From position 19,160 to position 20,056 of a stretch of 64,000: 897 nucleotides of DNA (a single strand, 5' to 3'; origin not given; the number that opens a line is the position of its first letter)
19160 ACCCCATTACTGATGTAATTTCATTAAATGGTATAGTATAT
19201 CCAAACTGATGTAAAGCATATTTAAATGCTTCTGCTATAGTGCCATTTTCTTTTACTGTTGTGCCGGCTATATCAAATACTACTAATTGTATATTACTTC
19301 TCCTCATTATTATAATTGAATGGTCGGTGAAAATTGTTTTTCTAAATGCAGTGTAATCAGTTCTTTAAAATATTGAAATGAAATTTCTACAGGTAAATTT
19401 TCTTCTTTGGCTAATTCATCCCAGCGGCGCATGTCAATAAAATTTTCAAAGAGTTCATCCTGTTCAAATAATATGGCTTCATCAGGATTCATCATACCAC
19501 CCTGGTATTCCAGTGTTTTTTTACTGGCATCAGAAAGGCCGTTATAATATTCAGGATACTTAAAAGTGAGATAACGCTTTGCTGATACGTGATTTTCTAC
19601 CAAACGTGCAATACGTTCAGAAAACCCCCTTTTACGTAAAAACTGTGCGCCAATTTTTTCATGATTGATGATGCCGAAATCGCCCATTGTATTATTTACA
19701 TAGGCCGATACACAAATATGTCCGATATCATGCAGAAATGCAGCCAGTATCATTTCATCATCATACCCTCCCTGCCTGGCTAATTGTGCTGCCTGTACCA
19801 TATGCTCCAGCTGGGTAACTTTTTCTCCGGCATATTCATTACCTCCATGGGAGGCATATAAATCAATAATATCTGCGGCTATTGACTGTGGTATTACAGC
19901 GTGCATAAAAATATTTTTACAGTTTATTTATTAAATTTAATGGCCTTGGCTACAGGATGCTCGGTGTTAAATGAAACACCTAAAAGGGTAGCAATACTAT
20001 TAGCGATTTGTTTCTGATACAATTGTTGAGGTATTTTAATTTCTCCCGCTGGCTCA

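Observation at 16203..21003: PhnZ-like C-P oxygenase in an operon with no PhnY-type hydroxylase, combined with FAD oxidase, PhnX-like hydrolase, permease and an exported AP-superfamily enzyme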

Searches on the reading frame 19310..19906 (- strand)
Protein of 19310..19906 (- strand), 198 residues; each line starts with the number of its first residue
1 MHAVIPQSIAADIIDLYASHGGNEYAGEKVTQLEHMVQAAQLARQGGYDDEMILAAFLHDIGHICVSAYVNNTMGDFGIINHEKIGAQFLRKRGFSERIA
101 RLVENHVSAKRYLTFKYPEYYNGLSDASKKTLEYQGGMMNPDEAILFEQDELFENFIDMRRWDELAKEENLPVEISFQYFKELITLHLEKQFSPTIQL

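Call 3: search_protein_families(library=pfam, proteins=[window:19310-19906:-], max_evalue=0.01)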
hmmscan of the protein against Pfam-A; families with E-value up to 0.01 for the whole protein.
window:19310-19906:- (198 aa): 4 families
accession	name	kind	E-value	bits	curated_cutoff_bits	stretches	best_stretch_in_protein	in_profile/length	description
PF01966.28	HD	-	5.9e-11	43.1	22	1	33-126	2-93/116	HD domain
PF13328.12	HD_4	-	0.00062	20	27.2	1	23-76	11-52/156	HD domain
PF05153.21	MIOX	-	0.0023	18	25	1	29-69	56-96/249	Myo-inositol oxygenase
PF08668.18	HDOD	-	0.0028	17.6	22.9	0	38-74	105-143/196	HDOD domain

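Call 4: search_protein_families(library=ncbifam, proteins=[window:19310-19906:-], max_evalue=0.01)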
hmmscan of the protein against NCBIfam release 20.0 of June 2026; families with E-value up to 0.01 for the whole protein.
window:19310-19906:- (198 aa): 7 families
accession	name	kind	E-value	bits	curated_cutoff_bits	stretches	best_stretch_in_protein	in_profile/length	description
TIGR03276.1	Phn-HD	hypoth_equivalog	9.1e-59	198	214.6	1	9-185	3-176/179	phosphonate degradation HD-domain oxygenase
NF049941.1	HyMthAminphonOxyTmpB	equivalog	8.2e-42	143.1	300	1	7-184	5-179/188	(R)-1-hydroxy-2-trimethylaminoethylphosphonate oxygenase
NF052439.1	HMPDioxPhnZ1GIM8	equivalog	4.1e-36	124.3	300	1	13-181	26-192/199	hydroxymethylphosphonate dioxygenase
TIGR00277.1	HDIG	domain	2.4e-11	43.3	27.6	1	40-108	17-83/84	HDIG domain-containing metalloprotein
TIGR00295.1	TIGR00295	hypoth_equivalog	2.4e-07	30.6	172.35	1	56-109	48-90/164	TIGR00295 family protein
NF009343.0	PRK12703.1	equivalog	4e-05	22.6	434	1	12-109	174-259/339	tRNA (cytidine(56)-2'-O)-methyltransferase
TIGR02692.1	tRNA_CCA_actino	equivalog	0.0022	16.7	438.8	1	34-120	265-348/466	CCA tRNA nucleotidyltransferase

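Call 10: search_solved_structures(query=window:19310-19906:-, max_evalue=0.001, show_alignments=3)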
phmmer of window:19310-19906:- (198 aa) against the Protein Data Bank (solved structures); distinct sequences matched with E-value up to 0.001: 4.
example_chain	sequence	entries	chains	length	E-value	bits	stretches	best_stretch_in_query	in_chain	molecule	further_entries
4n71_A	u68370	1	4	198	3.6e-46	161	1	13-189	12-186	Predicted HD phosphohydrolase PhnZ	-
4mlm_A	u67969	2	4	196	3.6e-46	161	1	13-189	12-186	Predicted HD phosphohydrolase PhnZ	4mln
4n6w_A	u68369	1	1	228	6.2e-46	160.2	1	13-189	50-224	Predicted HD phosphohydrolase PhnZ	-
6npa_A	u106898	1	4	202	9.6e-29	104.2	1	15-184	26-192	TmpB, (R)-1-hydroxy-2-trimethylaminoethylphosphonate oxygenase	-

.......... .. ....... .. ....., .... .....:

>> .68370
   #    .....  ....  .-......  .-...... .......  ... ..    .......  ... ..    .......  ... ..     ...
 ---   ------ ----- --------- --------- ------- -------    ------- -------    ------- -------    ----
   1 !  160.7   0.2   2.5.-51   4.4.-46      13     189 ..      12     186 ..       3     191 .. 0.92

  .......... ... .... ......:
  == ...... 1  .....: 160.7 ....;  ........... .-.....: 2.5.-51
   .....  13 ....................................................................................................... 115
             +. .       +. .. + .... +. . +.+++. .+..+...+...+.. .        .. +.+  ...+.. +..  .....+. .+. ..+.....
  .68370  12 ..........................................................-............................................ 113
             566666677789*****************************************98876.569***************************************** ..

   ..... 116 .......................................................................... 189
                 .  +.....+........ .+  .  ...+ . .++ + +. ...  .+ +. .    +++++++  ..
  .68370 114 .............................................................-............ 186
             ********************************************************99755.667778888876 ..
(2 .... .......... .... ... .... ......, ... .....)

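Call 12: find_homologous_proteins(query=window:19310-19906:-, max_evalue=1e-10)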
Query window:19310-19906:- (198 aa): 1928 proteins with E <= 1e-10 among 1973 candidates; the best 120 are listed.
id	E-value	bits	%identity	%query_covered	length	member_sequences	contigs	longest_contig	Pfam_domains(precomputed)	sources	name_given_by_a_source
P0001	3.5e-115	401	89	99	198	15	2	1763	PF01966.29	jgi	jgi:phosphonate degradation associated HDIG domain protein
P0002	4.4e-107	374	83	100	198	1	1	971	PF01966.29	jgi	jgi:phosphonate degradation associated HDIG domain protein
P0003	1.3e-104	366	81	100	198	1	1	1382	PF01966.29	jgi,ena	-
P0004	7.5e-103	361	82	98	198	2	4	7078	PF01966.29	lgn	-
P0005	2.8e-102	359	79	100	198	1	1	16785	PF01966.29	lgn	-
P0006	2.4e-100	352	79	100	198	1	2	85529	PF01966.29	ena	-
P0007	9.6e-100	350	78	100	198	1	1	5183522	PF01966.29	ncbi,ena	-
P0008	9.6e-99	347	78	100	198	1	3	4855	PF01966.29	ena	-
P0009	1.3e-98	347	77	100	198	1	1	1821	PF01966.29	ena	-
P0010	9.9e-97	341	79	98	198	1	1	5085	PF01966.29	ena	-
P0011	2.7e-96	339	79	97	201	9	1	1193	PF01966.29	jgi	jgi:phosphonate degradation associated HDIG domain protein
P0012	5.4e-95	335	78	96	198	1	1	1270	PF01966.29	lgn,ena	-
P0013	8.3e-95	334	79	96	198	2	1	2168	PF01966.29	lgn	-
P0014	1.7e-94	333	78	95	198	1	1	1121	PF01966.29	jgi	jgi:2-amino-1-hydroxyethylphosphonate dioxygenase (glycine-forming)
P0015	3.9e-94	332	75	99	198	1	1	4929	PF01966.29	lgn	-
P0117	9.1e-69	249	60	94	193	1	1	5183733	PF01966.29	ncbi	-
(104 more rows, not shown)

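Call 13: find_related_loci(query=window:19310-19906:-, collection=genome_contigs, flank=10000)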
Query window:19310-19906:- (198 aa) in genome_contigs; peptide patterns used: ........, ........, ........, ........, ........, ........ (x = any residue, [..] = any of these).
75 stretches matched a pattern; 21 encode a relative of the query (tblastn E <= 1e-3); 21 distinct loci.
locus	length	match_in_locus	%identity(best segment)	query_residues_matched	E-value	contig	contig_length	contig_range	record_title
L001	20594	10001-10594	78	1-198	1e-107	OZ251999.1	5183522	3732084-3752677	MAG: Ferruginibacter sp. isolate 6b93fee7-c919-495a-ad20-624eb88cafa5 genome assembly, chromosome: 1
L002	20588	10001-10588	72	1-196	1e-94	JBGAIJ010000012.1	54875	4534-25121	MAG: Ferruginibacter sp. isolate MAG_AAO_H125.22 AAOH125-22_opera_contig_1637, whole genome shotgun sequence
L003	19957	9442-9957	62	9-181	4e-69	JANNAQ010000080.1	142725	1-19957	MAG: Bacteroidia bacterium isolate OTE_78_metabat_444 OTE_78_k141_2199028, whole genome shotgun sequence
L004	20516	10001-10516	61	1-173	4e-69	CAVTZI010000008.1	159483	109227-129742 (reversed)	MAG: uncultured Bacteroidetes bacterium isolate MFD09267.bin.3.248 genome assembly, contig: contig_12491, whole genome s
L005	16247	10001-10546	60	7-189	4e-69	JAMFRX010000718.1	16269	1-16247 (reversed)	MAG: Puia dinghuensis isolate NGEE_A_bin4 k127_1776668, whole genome shotgun sequence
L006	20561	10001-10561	59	1-188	2e-68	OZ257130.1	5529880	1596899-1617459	MAG: Chitinophagaceae bacterium isolate 8ec4399d-340d-4e93-ae7b-9c6a37c37016 genome assembly, chromosome: 1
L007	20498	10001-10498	61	8-173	7e-68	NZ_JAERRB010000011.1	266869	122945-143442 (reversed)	Chryseolinea lacunae strain Jin1 contig11, whole genome shotgun sequence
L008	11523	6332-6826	62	9-173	3e-66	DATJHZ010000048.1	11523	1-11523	MAG TPA_asm: Cyclobacteriaceae bacterium isolate SMAG_U15525 k141_11246407, whole genome shotgun sequence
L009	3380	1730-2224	62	9-173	8e-66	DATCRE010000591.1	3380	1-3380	MAG TPA_asm: Cyclobacteriaceae bacterium isolate SMAG_U7271 k141_1038096, whole genome shotgun sequence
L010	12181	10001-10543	58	12-193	3e-65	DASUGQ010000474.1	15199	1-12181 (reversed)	MAG TPA_asm: Cyclobacteriaceae bacterium isolate SMAG_U1410 k141_235545, whole genome shotgun sequence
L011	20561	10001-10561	54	1-188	4e-65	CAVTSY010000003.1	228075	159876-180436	MAG: uncultured Bacteroidetes bacterium isolate MFD00822.bin.2.56 genome assembly, contig: contig_112836, whole genome s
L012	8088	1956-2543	55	1-188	7e-65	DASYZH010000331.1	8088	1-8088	MAG TPA_asm: Puia sp. isolate SMAG_U6357 k141_149483, whole genome shotgun sequence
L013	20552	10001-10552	58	12-188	6e-64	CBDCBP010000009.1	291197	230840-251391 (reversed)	MAG: Puia sp. isolate 797718b7-0e23-4759-96b2-a664c0830df9 genome assembly, contig: contig_9, whole genome shotgun seque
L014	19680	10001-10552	54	6-190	6e-62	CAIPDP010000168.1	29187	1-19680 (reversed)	MAG: uncultured Mucilaginibacter sp. isolate AM3_bin-0001 genome assembly, contig: bin-0001:168/201, whole genome shotgu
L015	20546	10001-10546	55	9-191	5e-60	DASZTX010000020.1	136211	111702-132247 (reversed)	MAG TPA_asm: Mucilaginibacter sp. isolate SMAG_U6088 k141_1105952, whole genome shotgun sequence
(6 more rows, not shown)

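Call 16: search_dna_similar(query=window:19310-19906:-, collection=plasmids, mode=protein, max_rows=25)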
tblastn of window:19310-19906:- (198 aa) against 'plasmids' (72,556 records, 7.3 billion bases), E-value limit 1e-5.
Records with a match: 28; places in all: 28; records where one place covers at least 80% of the query: 21.
Best place of each record, by identity: <60% 28.
By first word of the organism name: Burkholderia 4; Variovorax 4; Labrenzia 3; Caballeronia 3; Rhodococcus 2; Hymenobacter 1; Aquicella 1; Rhizobium 1; Pseudorhodobacter 1; Aliiroseovarius 1; and 7 more.
By predicted mobility (MOB-suite, as given by PLSDB): non-mobilizable 21; mobilizable 6; conjugative 1.
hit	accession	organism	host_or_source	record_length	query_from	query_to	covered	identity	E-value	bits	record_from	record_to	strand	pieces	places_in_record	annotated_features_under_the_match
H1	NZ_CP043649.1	Hymenobacter sp. NBH84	pure culture,soil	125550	6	191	94%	50.8%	8e-52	185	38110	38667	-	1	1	phosphonate degradation HD-domain oxygenase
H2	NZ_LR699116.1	Aquicella lusitana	Borehole HDN1, spa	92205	31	183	77%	45.1%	3e-33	131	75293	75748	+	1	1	HD domain-containing protein | MFS transporter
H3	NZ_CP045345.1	Labrenzia sp. THAF187b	pure culture,Surface of a polyethylene ...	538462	7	184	90%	38.8%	7e-28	116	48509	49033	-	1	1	HD domain-containing protein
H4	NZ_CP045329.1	Labrenzia sp. THAF191b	pure culture,Surface of a polyethylene ...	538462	7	184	90%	38.8%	7e-28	116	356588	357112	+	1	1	HD domain-containing protein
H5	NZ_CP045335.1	Labrenzia sp. THAF191a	pure culture,Surface of a polyethylene ...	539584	7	184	90%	38.8%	7e-28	116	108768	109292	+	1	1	HD domain-containing protein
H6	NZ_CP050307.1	Rhizobium lusitanum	Oxytropis pumilio,cell culture,root ...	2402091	6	184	90%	37.4%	6e-26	111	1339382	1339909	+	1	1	none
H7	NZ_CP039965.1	Pseudorhodobacter turbinis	single bacterial isolate,Turban shell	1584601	7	196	96%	35.3%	1e-24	107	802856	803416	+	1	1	record has no annotation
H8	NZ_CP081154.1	Aliiroseovarius sp. M344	-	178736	4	196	97%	34.7%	2e-25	109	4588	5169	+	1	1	HD domain-containing protein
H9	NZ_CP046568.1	Dietzia sp. DQ12-45-1b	product water from oilfield,product ...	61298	6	167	82%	41.1%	5e-27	114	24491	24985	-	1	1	HD domain-containing protein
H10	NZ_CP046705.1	Nostoc sp. ATCC 53789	-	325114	13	190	90%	37.4%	9e-28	116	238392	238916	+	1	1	phosphonate degradation HD-domain oxygenase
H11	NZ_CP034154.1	Rhodococcus sp. NJ-530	Antarctic sea ice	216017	17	186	86%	39.0%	3e-26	111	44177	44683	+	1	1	HD domain-containing protein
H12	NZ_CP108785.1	Embleya sp. NBC_00888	-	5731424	8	170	82%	40.2%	2e-20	95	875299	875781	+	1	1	none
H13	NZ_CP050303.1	Phyllobacterium sp. 628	Oxytropis pumilio,cell culture,root ...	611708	6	184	90%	36.3%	2e-24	106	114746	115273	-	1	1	HD domain-containing protein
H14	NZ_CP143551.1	Burkholderia multivorans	Homo sapiens,bronchoalveolar lavage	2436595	12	185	88%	36.6%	6e-23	102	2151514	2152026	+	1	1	none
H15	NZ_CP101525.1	Burkholderia arboris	mixed culture,soil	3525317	12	185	88%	36.6%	2e-22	100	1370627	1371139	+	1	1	none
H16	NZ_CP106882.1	Comamonas endophytica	Indosasa shibataeoides,cell culture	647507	12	173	82%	39.3%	2e-20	95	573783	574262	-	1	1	phosphonate degradation HD-domain oxygenase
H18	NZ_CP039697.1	Novosphingobium sp. EMRT-2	cell,freshwater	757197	22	173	77%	39.9%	7e-23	102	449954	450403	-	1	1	phosphohydrolase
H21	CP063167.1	Variovorax paradoxus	-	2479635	12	191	91%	32.8%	2e-19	92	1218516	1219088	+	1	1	phosphohydrolase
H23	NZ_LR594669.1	Variovorax sp. SRS16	linuron-contaminated soil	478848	12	188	89%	32.8%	6e-21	97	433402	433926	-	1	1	phosphonate degradation HD-domain oxygenase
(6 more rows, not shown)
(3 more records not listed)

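Call 17: find_encoding_contigs(protein=P0117, flank=10000, max_places=2)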
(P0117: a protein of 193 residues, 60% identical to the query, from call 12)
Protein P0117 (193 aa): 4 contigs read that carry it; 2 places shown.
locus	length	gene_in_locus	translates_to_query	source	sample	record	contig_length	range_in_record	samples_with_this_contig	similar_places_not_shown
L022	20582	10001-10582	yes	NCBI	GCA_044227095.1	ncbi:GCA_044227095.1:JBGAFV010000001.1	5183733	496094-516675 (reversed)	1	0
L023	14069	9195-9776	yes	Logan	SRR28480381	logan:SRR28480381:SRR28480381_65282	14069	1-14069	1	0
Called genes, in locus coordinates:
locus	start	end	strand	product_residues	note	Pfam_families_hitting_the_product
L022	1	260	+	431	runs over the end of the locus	-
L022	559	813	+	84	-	-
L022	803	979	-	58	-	-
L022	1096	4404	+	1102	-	PF13620:CarboxypepD_reg, PF13715:CarbopepD_reg_2, PF07715:Plug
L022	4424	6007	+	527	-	PF12771:SusD-like_2, PF12741:SusD-like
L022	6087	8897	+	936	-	PF22494:choice_anch_I (faint), PF04185:Phosphoesterase (faint)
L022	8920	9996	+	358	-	PF01663:Phosphodiest, PF01676:Metalloenzyme (weak)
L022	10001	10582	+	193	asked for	PF01966:HD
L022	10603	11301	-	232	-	-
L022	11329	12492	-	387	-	PF01266:DAO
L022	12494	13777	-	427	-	PF18943:DUF5690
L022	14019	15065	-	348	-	PF00512:HisKA, PF02518:HATPase_c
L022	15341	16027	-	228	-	PF00072:Response_reg, PF00486:Trans_reg_C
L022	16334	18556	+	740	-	-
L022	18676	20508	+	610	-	PF00664:ABC_membrane, PF00005:ABC_tran, PF02463:SMC_N (faint)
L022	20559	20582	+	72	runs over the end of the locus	-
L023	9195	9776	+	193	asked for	PF01966:HD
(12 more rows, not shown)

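Call 18: get_annotated_region(hit=H1, flank=10000)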
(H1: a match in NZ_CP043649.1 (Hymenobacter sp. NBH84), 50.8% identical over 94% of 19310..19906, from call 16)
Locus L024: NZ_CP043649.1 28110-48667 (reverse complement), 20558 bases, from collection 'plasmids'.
description: Hymenobacter sp. NBH84 plasmid unnamed5, complete sequence
organism: Hymenobacter sp. NBH84 (NCBI taxid 2596915)
taxonomy: Bacteria; Bacteroidota; Cytophagia; Cytophagales; Hymenobacteraceae; Hymenobacter; Hymenobacter sp. NBH84
host: -; source: pure culture,soil; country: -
typing (MOB-suite, as given by PLSDB): non-mobilizable
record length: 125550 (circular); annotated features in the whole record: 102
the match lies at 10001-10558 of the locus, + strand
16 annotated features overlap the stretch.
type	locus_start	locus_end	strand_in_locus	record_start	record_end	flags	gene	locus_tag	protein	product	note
CDS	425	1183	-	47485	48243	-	-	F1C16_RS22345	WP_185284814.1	IS3 family transposase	-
CDS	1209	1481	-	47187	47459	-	-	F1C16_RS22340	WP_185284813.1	transposase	GO:0006313 - DNA transposition [Evidence IEA]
CDS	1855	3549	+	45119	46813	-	-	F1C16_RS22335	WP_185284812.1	alkaline phosphatase PhoX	-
CDS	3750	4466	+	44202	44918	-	-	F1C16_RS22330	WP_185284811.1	leucine-rich repeat domain-containing protein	-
CDS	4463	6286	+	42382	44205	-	-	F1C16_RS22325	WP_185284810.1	cytochrome c peroxidase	-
CDS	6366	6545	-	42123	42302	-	-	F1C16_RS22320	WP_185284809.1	hypothetical protein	-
CDS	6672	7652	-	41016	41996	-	-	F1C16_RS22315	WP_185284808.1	Na/Pi symporter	GO:0035435 - phosphate ion transmembrane transport [Evidence IEA]; GO:0044341 - sodium-dependent phosphate transport ...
CDS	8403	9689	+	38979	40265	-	-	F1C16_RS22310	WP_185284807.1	MFS transporter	GO:0055085 - transmembrane transport [Evidence IEA]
CDS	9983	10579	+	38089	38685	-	-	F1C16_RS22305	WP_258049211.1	phosphonate degradation HD-domain oxygenase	-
CDS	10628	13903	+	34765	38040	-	-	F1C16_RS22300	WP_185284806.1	SusC/RagA family TonB-linked outer membrane protein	GO:0071702 - organic substance transport [Evidence IEA]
CDS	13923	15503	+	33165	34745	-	-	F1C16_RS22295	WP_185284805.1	SusD/RagB family nutrient-binding outer membrane lipoprotein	-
CDS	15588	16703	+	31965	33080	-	-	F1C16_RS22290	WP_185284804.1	sulfatase-like hydrolase/transferase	-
CDS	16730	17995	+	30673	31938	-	-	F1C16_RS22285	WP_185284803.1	alkaline phosphatase family protein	-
CDS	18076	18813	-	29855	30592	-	-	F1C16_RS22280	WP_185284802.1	HAD family hydrolase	-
CDS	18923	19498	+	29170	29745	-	-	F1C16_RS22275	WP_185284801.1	XRE family transcriptional regulator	GO:0006355 - regulation of DNA-templated transcription [Evidence IEA]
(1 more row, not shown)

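Call 19: get_annotated_region(hit=H16, flank=5000)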
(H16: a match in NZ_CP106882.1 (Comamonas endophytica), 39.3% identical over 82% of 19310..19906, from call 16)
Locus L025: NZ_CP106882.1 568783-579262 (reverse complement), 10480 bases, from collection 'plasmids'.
description: Comamonas endophytica strain 5MLIR plasmid unnamed1, complete sequence
organism: Comamonas endophytica (NCBI taxid 2949090)
taxonomy: Bacteria; Pseudomonadota; Betaproteobacteria; Burkholderiales; Comamonadaceae; Comamonas; Comamonas endophytica
host: -; source: Indosasa shibataeoides,cell culture; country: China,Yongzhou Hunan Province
typing (MOB-suite, as given by PLSDB): non-mobilizable; mating-pair formation MPF_T
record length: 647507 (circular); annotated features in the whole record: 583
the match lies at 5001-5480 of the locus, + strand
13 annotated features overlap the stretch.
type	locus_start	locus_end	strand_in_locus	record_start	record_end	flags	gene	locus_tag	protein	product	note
CDS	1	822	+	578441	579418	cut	-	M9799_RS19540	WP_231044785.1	tripartite tricarboxylate transporter substrate binding protein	-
CDS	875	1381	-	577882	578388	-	-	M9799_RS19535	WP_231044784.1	ferritin-like domain-containing protein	-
CDS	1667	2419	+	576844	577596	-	-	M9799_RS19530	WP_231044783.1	glutathione peroxidase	-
CDS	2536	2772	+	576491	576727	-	-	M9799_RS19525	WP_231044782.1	hypothetical protein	-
CDS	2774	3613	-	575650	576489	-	phnX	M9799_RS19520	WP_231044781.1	phosphonoacetaldehyde hydrolase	GO:0019635 - 2-aminoethylphosphonate catabolic process [Evidence IEA]; GO:0019700 - organic phosphonate catabolic ...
CDS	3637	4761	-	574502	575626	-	-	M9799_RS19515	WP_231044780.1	TIGR03364 family FAD-dependent oxidoreductase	-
CDS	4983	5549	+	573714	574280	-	-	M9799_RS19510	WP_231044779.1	phosphonate degradation HD-domain oxygenase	-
CDS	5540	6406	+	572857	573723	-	-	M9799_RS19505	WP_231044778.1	EamA family transporter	-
CDS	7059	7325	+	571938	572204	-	-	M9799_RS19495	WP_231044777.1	hypothetical protein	-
CDS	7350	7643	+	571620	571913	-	-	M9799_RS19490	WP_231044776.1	hypothetical protein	-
CDS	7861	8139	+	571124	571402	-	-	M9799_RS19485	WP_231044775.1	EamA family transporter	-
CDS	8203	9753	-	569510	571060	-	-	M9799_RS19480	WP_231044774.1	sensor domain-containing diguanylate cyclase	-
CDS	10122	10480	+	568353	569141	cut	-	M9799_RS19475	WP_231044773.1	SDR family NAD(P)-dependent oxidoreductase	-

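Call 20: get_annotated_region(hit=H3, flank=5000)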
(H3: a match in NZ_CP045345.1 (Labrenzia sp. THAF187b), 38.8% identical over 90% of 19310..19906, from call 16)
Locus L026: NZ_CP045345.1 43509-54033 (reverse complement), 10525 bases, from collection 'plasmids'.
description: Labrenzia sp. THAF187b plasmid pTHAF187b_a, complete sequence
organism: Labrenzia sp. THAF187b (NCBI taxid 2587864)
taxonomy: Bacteria; Pseudomonadota; Alphaproteobacteria; Hyphomicrobiales; Stappiaceae; Labrenzia; Labrenzia sp. THAF187b
host: -; source: pure culture,Surface of a polyethylene microplastic particle present in tank 6 of a marine aquarium ...; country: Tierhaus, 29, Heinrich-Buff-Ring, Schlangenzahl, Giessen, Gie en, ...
typing (MOB-suite, as given by PLSDB): non-mobilizable
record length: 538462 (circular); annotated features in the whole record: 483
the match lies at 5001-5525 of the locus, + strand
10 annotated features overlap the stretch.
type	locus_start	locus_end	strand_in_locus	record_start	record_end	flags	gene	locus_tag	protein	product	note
CDS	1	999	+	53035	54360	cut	-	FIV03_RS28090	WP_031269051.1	aspartate aminotransferase family protein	-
CDS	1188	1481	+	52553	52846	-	-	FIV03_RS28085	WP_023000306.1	hypothetical protein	-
CDS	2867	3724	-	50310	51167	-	-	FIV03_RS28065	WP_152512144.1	LysR family transcriptional regulator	GO:0006355 - regulation of DNA-templated transcription [Evidence IEA]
CDS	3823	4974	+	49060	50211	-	-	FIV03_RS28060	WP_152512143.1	TauD/TfdA family dioxygenase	-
CDS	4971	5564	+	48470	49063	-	-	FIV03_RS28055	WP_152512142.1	HD domain-containing protein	-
CDS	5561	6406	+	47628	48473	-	-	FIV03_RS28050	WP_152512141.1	alkaline phosphatase family protein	-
CDS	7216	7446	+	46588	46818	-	-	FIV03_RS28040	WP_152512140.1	ribbon-helix-helix protein, CopG family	-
CDS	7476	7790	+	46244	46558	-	-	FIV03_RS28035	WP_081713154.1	type II toxin-antitoxin system RelE/ParE family toxin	GO:0030541 - plasmid partitioning [Evidence IEA]; GO:0051290 - protein heterotetramerization [Evidence IEA]; GO:0009432 ...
CDS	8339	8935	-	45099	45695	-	-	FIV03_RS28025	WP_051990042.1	XRE family transcriptional regulator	-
CDS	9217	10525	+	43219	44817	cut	-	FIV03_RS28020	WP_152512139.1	ABC transporter substrate-binding protein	-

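Call 21: get_annotated_region(hit=H10, flank=5000)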
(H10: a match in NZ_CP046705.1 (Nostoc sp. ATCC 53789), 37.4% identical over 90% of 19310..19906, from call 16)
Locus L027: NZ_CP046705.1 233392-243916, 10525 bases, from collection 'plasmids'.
description: Nostoc sp. ATCC 53789 plasmid pNsp_b, complete sequence
organism: Nostoc sp. ATCC 53789 (NCBI taxid 76335)
taxonomy: Bacteria; Cyanobacteriota; Cyanophyceae; Nostocales; Nostocaceae; Nostoc; Nostoc sp. ATCC 53789
host: -; source: -; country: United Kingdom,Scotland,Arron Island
typing (MOB-suite, as given by PLSDB): conjugative; relaxase MOBF; mating-pair formation MPF_T
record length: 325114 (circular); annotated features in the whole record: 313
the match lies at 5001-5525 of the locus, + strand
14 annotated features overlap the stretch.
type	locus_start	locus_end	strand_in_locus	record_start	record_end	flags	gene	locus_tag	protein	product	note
CDS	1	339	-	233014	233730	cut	phnF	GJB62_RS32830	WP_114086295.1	phosphonate metabolism transcriptional regulator PhnF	GO:0015716 - organic phosphonate transport [Evidence IEA]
CDS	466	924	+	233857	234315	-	phnG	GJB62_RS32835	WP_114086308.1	phosphonate C-P lyase system protein PhnG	GO:0019634 - organic phosphonate metabolic process [Evidence IEA]; GO:0015716 - organic phosphonate transport [Evidence ...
CDS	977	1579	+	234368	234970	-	phnH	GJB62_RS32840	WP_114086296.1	phosphonate C-P lyase system protein PhnH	GO:0019634 - organic phosphonate metabolic process [Evidence IEA]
CDS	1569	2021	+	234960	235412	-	-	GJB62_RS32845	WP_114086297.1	GNAT family N-acetyltransferase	-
CDS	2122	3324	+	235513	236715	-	-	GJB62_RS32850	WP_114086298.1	carbon-phosphorus lyase complex subunit PhnI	GO:0019634 - organic phosphonate metabolic process [Evidence IEA]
CDS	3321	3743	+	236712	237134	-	-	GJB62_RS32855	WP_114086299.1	fosfomycin resistance glutathione transferase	-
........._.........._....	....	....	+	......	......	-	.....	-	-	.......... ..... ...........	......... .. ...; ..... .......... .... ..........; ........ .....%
CDS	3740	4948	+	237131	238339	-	-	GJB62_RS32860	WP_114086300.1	alpha-D-ribose 1-methylphosphonate 5-triphosphate diphosphatase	-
CDS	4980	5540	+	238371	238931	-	-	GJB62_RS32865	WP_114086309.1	phosphonate degradation HD-domain oxygenase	-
CDS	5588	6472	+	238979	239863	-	-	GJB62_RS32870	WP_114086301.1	alpha-D-ribose 1-methylphosphonate 5-phosphate C-P-lyase PhnJ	-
CDS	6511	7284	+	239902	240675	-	phnK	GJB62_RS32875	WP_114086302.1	phosphonate C-P lyase system protein PhnK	GO:0019634 - organic phosphonate metabolic process [Evidence IEA]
CDS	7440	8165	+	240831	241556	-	phnL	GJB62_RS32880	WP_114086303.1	phosphonate C-P lyase system protein PhnL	GO:0019634 - organic phosphonate metabolic process [Evidence IEA]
CDS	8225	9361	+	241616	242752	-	phnM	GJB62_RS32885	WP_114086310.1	phosphonate metabolism protein PhnM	GO:0019634 - organic phosphonate metabolic process [Evidence IEA]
CDS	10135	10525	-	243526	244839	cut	-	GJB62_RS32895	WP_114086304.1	NF041680 family putative transposase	-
